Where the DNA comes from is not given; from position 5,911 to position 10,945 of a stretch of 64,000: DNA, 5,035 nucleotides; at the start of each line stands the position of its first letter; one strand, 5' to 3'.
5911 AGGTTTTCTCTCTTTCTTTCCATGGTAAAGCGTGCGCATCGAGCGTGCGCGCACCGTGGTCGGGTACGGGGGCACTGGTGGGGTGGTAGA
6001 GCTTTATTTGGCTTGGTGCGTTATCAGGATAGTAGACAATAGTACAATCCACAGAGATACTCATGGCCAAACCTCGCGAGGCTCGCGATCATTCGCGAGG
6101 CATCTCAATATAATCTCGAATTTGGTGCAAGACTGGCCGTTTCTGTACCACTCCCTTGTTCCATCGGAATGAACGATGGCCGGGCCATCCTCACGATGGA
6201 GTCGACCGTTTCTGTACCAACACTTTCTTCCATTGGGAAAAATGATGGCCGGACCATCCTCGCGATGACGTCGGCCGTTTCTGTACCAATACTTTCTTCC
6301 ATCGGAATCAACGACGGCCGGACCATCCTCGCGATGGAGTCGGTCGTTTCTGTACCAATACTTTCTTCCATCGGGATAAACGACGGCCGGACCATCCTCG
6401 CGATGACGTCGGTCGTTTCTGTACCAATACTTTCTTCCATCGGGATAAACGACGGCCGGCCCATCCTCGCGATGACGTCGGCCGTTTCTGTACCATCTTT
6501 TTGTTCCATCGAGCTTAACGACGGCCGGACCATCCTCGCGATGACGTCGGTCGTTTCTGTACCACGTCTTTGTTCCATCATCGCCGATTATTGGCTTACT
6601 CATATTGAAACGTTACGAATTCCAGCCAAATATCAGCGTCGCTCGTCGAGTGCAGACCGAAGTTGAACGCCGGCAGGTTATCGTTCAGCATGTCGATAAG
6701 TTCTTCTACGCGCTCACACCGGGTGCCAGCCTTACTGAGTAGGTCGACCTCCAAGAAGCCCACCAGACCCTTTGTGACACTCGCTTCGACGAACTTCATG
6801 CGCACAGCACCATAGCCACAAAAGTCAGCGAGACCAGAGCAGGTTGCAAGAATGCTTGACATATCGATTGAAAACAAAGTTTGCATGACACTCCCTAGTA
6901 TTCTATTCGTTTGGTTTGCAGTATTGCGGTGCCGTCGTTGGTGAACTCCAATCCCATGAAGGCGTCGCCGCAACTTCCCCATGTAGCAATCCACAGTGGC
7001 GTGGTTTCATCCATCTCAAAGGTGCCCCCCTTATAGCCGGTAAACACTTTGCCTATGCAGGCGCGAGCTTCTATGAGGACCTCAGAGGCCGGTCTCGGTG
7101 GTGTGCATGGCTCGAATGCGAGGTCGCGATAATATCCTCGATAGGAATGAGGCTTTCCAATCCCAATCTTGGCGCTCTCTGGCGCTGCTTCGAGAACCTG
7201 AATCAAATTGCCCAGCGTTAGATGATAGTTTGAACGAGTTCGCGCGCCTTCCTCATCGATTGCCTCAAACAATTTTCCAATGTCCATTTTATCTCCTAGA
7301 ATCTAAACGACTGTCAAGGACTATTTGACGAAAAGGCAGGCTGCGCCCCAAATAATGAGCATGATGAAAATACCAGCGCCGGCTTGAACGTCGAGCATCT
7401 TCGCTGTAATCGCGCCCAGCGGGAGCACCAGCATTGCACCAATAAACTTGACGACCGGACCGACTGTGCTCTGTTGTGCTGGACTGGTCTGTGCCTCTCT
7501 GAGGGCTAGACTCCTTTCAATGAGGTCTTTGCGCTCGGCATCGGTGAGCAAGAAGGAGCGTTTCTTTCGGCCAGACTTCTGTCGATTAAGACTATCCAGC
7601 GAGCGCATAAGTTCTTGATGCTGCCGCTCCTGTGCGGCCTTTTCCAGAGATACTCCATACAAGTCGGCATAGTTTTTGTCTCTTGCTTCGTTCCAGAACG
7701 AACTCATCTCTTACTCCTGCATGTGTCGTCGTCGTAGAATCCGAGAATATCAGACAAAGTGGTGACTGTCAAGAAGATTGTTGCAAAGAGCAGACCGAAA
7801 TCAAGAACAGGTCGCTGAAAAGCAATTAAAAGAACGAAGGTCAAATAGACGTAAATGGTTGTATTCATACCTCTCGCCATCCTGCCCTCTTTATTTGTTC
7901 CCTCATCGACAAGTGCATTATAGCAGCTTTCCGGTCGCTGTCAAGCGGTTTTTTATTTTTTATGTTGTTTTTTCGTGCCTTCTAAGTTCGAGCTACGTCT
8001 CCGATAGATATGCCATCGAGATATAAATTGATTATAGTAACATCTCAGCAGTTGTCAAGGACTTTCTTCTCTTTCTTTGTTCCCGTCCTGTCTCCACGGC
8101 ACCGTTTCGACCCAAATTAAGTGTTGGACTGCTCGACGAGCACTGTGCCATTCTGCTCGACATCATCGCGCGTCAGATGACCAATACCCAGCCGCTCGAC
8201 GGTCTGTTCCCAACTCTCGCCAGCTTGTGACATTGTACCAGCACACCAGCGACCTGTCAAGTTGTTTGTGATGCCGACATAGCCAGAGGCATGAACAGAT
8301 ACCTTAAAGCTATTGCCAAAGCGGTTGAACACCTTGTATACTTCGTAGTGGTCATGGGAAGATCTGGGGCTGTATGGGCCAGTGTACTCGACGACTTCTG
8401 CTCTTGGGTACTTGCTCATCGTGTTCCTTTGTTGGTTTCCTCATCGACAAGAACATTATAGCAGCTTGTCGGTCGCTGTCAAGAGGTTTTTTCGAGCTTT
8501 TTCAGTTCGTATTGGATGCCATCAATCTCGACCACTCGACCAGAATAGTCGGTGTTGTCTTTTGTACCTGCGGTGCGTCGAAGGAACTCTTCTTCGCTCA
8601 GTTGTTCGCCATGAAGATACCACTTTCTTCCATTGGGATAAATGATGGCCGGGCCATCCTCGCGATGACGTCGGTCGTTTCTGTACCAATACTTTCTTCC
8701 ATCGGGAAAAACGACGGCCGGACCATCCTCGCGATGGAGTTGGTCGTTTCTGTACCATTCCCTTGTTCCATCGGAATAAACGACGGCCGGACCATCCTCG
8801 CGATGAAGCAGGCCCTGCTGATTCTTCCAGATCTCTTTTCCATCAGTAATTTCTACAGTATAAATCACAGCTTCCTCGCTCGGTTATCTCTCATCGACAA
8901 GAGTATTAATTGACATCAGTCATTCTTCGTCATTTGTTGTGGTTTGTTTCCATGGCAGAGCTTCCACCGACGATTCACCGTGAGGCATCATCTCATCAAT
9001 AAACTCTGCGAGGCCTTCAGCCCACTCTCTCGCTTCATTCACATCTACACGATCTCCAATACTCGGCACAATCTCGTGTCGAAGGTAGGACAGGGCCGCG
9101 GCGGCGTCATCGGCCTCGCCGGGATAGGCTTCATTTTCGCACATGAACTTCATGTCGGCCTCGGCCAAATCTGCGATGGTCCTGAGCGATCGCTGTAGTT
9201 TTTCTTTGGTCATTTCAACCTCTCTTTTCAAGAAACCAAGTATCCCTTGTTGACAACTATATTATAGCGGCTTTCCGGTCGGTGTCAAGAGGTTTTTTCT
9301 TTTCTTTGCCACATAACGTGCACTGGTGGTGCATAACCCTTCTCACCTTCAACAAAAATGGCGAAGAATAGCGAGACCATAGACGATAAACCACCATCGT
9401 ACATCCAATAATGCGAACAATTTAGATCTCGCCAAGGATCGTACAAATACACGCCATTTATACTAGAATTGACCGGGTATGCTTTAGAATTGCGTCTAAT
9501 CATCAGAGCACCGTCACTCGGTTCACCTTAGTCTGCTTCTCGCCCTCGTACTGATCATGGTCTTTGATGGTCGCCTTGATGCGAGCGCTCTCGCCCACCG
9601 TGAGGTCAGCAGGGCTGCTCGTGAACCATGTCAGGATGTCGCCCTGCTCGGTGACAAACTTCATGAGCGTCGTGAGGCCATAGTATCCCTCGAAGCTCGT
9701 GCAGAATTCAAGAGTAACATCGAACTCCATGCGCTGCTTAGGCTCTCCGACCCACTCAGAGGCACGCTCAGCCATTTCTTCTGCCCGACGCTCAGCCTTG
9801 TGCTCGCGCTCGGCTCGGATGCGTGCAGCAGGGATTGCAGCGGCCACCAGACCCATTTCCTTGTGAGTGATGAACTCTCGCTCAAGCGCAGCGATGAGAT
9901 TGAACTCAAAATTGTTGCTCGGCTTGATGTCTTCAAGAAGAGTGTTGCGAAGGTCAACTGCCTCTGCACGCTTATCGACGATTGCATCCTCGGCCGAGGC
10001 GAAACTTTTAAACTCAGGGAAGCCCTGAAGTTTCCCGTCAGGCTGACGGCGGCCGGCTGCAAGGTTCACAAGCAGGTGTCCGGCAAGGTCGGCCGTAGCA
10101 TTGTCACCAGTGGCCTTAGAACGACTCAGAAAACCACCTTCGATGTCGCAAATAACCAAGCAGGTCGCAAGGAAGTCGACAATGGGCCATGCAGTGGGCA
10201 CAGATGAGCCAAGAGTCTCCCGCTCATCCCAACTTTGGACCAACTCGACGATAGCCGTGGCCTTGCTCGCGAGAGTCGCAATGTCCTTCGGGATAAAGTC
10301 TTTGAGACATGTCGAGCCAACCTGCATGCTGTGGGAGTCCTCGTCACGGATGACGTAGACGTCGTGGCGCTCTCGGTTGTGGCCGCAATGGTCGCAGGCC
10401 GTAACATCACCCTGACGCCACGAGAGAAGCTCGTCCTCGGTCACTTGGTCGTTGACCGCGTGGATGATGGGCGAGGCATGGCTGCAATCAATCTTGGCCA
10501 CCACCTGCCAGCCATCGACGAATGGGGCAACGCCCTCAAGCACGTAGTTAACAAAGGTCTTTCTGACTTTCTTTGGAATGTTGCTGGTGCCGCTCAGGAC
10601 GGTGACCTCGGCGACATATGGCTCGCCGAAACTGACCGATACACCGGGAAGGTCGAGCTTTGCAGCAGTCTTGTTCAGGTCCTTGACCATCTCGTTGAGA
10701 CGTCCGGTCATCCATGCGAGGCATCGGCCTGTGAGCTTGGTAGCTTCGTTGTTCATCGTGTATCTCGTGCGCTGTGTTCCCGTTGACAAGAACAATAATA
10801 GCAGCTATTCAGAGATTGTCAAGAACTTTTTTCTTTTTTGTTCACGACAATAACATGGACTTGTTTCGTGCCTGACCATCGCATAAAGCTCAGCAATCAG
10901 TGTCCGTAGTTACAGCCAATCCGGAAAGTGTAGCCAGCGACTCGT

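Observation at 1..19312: Six-member MORN-repeat gene family built from near-identical 69-nt units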

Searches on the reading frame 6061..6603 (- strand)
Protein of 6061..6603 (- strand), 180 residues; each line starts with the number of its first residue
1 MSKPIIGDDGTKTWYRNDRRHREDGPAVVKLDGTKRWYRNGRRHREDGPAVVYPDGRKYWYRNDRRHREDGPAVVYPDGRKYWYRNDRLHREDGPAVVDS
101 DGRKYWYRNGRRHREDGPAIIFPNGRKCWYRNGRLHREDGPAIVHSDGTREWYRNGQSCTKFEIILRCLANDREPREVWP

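Call 3: search_protein_families(library=pfam, proteins=[window:6061-6603:-], max_evalue=1)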
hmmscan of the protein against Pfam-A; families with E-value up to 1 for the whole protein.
window:6061-6603:- (180 aa): 6 families
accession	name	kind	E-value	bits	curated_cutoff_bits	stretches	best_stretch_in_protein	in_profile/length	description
PF20530.3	DUF6745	-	1.4e-10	41.3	27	2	132-150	63-81/206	Domain of unknown function (DUF6745)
PF07202.18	Tcp10_C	-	0.002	18.2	36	0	143-151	7-15/35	T-complex protein 10 C-terminus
PF22692.1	LlgE_F_G_D1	-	0.098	13.3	27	0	123-149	13-39/64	Flagellar hook protein FlgE/F/G D1 domain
PF15063.11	TC1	-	0.11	12.9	27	0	97-124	6-33/75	Thyroid cancer protein 1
PF24541.1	Thioredox_PDIA6_C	-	0.49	11.1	27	0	116-132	92-107/130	PDIA6-like, C-terminal thioredoxin-like domain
PF17845.7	FbpC_C_terminal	-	0.66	10.6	25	0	116-123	47-54/55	FbpC C-terminal regulatory nucleotide binding domain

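Call 5: search_protein_families(library=phrogs, proteins=[window:6061-6603:-], max_evalue=0.01)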
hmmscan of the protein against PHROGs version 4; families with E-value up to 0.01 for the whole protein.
window:6061-6603:- (180 aa): 1 family
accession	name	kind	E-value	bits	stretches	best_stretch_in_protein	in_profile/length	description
phrog_36321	-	unknown function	0.00015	22.9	0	74-103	25-53/101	-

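Call 6: search_protein_families(library=ncbifam, proteins=[window:6061-6603:-], max_evalue=0.1)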
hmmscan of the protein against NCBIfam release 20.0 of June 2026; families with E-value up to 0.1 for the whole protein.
window:6061-6603:- (180 aa): 2 families
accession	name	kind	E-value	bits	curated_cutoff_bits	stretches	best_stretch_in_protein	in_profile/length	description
NF033495.1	phage_BC1881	hypoth_equivalog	3.4e-05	23.4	27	0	114-124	33-43/45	BC1881 family protein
NF033748.1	class_F_sortase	subfamily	0.003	17.2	166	0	3-29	38-64/155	class F sortase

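Call 46: search_protein_families(library=padloc, proteins=[window:6061-6603:-], max_evalue=0.01)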
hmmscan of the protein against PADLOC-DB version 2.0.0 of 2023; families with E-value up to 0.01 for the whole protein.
window:6061-6603:- (180 aa): 0 families

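Call 107: list_cluster_members(proteins=[window:6108-6581:-, window:18679-19290:-, window:18209-18613:-, L011:1331-1756:+, L015:1143-1547:+, window:8482-8868:-, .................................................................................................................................])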
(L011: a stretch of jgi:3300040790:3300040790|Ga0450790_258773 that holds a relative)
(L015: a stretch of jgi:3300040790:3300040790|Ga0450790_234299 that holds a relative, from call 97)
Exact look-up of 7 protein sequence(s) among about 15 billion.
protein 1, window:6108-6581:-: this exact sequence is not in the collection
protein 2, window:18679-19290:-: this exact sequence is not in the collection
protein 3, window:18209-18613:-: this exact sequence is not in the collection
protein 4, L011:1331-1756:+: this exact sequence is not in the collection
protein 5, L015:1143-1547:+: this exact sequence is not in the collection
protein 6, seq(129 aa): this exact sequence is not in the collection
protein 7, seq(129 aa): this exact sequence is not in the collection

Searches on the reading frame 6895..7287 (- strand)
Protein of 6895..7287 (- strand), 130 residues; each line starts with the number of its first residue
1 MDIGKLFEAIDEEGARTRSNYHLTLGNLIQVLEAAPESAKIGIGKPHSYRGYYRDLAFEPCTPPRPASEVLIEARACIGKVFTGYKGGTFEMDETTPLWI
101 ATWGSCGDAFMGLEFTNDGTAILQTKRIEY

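Call 74: search_protein_families(library=pfam, proteins=[window:6895-7287:-], max_evalue=0.001)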
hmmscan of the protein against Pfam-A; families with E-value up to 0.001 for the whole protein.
window:6895-7287:- (130 aa): 0 families

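Call 75: search_protein_families(library=phrogs, proteins=[window:6895-7287:-], max_evalue=0.001)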
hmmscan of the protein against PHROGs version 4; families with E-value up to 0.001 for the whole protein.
window:6895-7287:- (130 aa): 1 family
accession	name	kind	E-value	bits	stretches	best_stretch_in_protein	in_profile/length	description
phrog_12889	-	unknown function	2.5e-17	64.4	1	22-120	11-111/126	-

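Call 97: find_encoding_contigs(protein=window:6895-7287:-, flank=10000, max_places=6)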
Protein window:6895-7287:- (130 aa): 2 contigs read that carry it; 2 places shown.
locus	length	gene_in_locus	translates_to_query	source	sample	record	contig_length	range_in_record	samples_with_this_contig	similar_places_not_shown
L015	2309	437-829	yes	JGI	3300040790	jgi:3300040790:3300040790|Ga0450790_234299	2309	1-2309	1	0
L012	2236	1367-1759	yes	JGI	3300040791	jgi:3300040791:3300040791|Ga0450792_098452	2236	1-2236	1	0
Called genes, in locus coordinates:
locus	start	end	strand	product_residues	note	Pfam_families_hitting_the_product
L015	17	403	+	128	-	-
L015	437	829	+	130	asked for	-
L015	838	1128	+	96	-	-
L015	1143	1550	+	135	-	-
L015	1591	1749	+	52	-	-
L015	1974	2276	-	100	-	-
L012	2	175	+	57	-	?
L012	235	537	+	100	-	-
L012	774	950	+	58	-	-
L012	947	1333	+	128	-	-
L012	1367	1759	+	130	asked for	-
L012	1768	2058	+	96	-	-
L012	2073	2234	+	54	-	?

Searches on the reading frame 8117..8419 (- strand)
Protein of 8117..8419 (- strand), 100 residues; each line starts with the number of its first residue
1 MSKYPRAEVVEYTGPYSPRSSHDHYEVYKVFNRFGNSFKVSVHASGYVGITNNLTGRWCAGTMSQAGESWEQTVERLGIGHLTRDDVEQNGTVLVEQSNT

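Call 96: find_encoding_contigs(protein=window:8117-8419:-, flank=10000, max_places=6)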
Protein window:8117-8419:- (100 aa): 3 contigs read that carry it; 3 places shown.
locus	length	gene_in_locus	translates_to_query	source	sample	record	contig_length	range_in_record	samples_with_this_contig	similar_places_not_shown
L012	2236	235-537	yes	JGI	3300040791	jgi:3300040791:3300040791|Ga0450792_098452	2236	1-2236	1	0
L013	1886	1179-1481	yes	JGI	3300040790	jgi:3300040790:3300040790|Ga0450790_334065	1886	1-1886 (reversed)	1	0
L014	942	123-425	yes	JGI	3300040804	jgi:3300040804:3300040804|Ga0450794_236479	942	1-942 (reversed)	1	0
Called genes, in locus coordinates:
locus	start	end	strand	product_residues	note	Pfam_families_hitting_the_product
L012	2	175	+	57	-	?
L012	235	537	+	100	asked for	-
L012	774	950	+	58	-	-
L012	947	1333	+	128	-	-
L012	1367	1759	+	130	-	-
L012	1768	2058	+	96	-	-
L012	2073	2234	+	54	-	?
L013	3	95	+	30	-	?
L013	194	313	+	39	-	-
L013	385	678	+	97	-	-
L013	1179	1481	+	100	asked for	-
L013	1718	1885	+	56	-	?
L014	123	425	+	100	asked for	-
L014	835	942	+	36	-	?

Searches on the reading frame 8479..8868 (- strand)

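Call 3: search_protein_families(library=pfam, proteins=[window:8479-8868:-], max_evalue=1)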
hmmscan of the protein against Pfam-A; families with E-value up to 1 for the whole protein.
window:8479-8868:- (129 aa): 2 families
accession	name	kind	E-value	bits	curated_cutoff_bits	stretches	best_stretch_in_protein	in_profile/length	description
PF20530.3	DUF6745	-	8.1e-08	32.2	27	2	11-35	56-80/206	Domain of unknown function (DUF6745)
PF07202.18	Tcp10_C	-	0.0037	17.3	36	0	30-37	26-33/35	T-complex protein 10 C-terminus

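Call 5: search_protein_families(library=phrogs, proteins=[window:8479-8868:-], max_evalue=0.01)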
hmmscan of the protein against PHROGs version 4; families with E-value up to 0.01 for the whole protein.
window:8479-8868:- (129 aa): 0 families

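Call 6: search_protein_families(library=ncbifam, proteins=[window:8479-8868:-], max_evalue=0.1)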
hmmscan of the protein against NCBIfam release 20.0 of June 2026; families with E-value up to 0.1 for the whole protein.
window:8479-8868:- (129 aa): 2 families
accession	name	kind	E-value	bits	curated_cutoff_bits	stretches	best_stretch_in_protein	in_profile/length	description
NF033495.1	phage_BC1881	hypoth_equivalog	0.027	14.1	27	0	69-76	33-40/45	BC1881 family protein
TIGR03943.1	TIGR03943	equivalog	0.077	12.4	88.8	1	78-127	108-149/221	TIGR03943 family putative permease subunit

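Call 46: search_protein_families(library=padloc, proteins=[window:8479-8868:-], max_evalue=0.01)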
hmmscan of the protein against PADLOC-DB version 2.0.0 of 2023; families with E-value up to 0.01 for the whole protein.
window:8479-8868:- (129 aa): 0 families

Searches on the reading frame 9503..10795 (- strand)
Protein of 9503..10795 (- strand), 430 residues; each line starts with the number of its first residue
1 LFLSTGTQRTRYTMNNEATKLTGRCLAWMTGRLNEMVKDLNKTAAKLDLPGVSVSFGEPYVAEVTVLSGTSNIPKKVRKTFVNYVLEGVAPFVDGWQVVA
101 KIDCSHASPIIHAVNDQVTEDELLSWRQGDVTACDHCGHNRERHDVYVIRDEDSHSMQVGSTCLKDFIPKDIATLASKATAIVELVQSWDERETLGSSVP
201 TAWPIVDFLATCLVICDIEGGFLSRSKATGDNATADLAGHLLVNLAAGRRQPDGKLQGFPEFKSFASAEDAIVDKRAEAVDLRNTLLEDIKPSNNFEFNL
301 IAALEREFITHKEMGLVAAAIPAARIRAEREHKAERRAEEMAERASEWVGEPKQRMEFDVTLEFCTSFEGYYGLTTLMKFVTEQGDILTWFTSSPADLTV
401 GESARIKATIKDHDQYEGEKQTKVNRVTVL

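Call 10: search_protein_families(library=phrogs, proteins=[window:9503-10795:-], max_evalue=0.00001)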
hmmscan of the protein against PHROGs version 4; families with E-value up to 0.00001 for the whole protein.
window:9503-10795:- (430 aa): 4 families
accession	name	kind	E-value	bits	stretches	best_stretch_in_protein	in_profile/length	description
phrog_2319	-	unknown function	9.7e-74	250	1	31-428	14-395/399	-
phrog_3628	-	unknown function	1.5e-18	67.9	1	325-430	149-256/257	-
phrog_27218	-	unknown function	1.3e-08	35.9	1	329-429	93-189/192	-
phrog_30451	-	unknown function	5.9e-08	33.5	1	340-429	182-279/287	-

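Call 29: find_related_loci(query=window:9503-10795:-, collection=viral_contigs, flank=10000)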
Query window:9503-10795:- (430 aa) in viral_contigs; peptide patterns used: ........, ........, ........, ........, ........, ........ (x = any residue, [..] = any of these).
5 stretches matched a pattern, but none encodes a relative of the query by tblastn (E <= 1e-3).

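Call 37: search_dna_similar(query=window:9503-10795:-, collection=phages, mode=protein, max_rows=10)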
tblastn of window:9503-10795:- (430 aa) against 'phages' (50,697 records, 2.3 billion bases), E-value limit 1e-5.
Records with a match: 409; places in all: 409; records where one place covers at least 80% of the query: 305.
Best place of each record, by identity: <60% 409.
By first word of the organism name: Salmonella 151; Vibrio 111; Klebsiella 44; Escherichia 29; Dickeya 19; Aeromonas 10; Shigella 6; Serratia 5; Brevundimonas 5; Streptomyces 4; and 16 more.
By host as written in the record: - 112; Salmonella enterica 26; Klebsiella pneumoniae 19; Salmonella enterica subsp. enterica serovar Enteritidis PT1 15; Salmonella enterica subsp. enterica serovar Typhimurium 13; Dickeya solani 11; Escherichia coli O157:H7 11; Salmonella sp. 9; and 106 more.
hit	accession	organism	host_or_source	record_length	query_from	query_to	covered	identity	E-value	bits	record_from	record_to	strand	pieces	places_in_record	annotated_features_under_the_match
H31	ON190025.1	Vibrio phage PVA23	Vibrio sp.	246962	37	430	92%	31.7%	1e-30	130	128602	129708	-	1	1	hypothetical protein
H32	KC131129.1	Vibrio phage VH7D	Vibrio harveyi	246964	37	430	92%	31.7%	1e-30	130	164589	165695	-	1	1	none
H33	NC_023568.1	Vibrio phage VH7D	Vibrio harveyi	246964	37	430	92%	31.7%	1e-30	130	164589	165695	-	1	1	none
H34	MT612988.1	Vibrio phage vB_ValM_R10Z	Vibrio alginolyticus NBRC 15630 = ATCC ...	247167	37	430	92%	31.7%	1e-30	130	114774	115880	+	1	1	hypothetical protein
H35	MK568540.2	Vibrio phage Va3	Vibrio alginolyticus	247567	37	430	92%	31.7%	1e-30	130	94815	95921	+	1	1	hypothetical protein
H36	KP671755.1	Vibrio phage ValKK3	Vibrio alginolyticus ATCC 17749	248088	37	430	92%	31.7%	1e-30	130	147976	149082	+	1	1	hypothetical protein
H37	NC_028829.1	Vibrio phage ValKK3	Vibrio alginolyticus ATCC 17749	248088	37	430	92%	31.7%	1e-30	130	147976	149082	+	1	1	hypothetical protein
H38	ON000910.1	Vibrio phage XZ1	Vibrio alginolyticus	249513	37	430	92%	31.7%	1e-30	130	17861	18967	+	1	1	hypothetical protein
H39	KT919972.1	Vibrio phage phi-Grn1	Vibrio alginolyticus V1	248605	37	430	92%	31.7%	4e-30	129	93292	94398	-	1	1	hypothetical protein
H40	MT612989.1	Vibrio phage vB_ValM_R11Z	Vibrio alginolyticus NBRC 15630 = ATCC ...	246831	37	430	92%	31.4%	3e-30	129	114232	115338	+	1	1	hypothetical protein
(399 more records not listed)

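Call 38: find_related_loci(query=window:9503-10795:-, collection=metagenome_contigs, flank=10000)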
Query window:9503-10795:- (430 aa) in metagenome_contigs; peptide patterns used: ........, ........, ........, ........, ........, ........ (x = any residue, [..] = any of these).
81 stretches matched a pattern, but none encodes a relative of the query by tblastn (E <= 1e-3).

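Call 63: find_homologous_proteins(query=window:9503-10795:-, max_evalue=1e-10)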
Query window:9503-10795:- (430 aa): 9 proteins with E <= 1e-10 among 8000 candidates.
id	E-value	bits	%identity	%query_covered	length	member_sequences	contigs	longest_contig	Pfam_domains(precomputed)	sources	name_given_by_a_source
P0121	1.6e-279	944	100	97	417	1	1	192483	-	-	-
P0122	2.7e-251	852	90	97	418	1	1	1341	-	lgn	-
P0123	6.4e-195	666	74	95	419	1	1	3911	-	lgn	-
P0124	3.4e-157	542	61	95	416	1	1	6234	-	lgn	-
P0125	5.7e-39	152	32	92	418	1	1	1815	-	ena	-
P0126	2.8e-25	107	30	69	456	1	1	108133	-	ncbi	-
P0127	1.6e-23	101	26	93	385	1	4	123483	-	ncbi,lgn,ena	-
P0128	3.1e-19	87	25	93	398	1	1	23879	-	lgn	-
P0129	5.5e-11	60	26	70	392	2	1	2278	-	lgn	-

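Call 65: find_encoding_contigs(protein=P0121, flank=10000, max_places=5)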
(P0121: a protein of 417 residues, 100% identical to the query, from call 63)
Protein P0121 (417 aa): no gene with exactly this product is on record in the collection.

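Call 66: find_encoding_contigs(protein=P0124, flank=10000, max_places=5)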
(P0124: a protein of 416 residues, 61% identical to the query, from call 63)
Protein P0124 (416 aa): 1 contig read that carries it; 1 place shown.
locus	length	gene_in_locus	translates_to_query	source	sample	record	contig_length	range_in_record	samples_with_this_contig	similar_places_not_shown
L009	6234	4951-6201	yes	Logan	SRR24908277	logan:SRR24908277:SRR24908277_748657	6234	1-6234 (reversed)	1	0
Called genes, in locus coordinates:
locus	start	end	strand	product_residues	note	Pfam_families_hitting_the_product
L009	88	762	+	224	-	-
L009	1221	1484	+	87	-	-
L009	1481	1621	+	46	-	-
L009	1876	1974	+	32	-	-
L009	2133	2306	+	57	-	-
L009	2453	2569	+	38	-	-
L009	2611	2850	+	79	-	-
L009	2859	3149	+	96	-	-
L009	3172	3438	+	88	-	-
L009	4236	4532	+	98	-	-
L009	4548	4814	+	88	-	-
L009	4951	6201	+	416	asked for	-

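Call 67: find_encoding_contigs(protein=P0123, flank=10000, max_places=5)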
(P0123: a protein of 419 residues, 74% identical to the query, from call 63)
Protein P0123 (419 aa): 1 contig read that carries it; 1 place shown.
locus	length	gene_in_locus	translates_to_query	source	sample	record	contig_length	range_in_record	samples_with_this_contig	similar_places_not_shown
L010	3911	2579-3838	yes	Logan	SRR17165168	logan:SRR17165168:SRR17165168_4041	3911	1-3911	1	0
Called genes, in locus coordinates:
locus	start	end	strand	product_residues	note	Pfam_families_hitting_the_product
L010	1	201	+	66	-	?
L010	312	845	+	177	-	PF13392:HNH_3 (weak)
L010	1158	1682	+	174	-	-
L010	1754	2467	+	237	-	PF10979:DUF2786 (weak), PF23771:DUF7168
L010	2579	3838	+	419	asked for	-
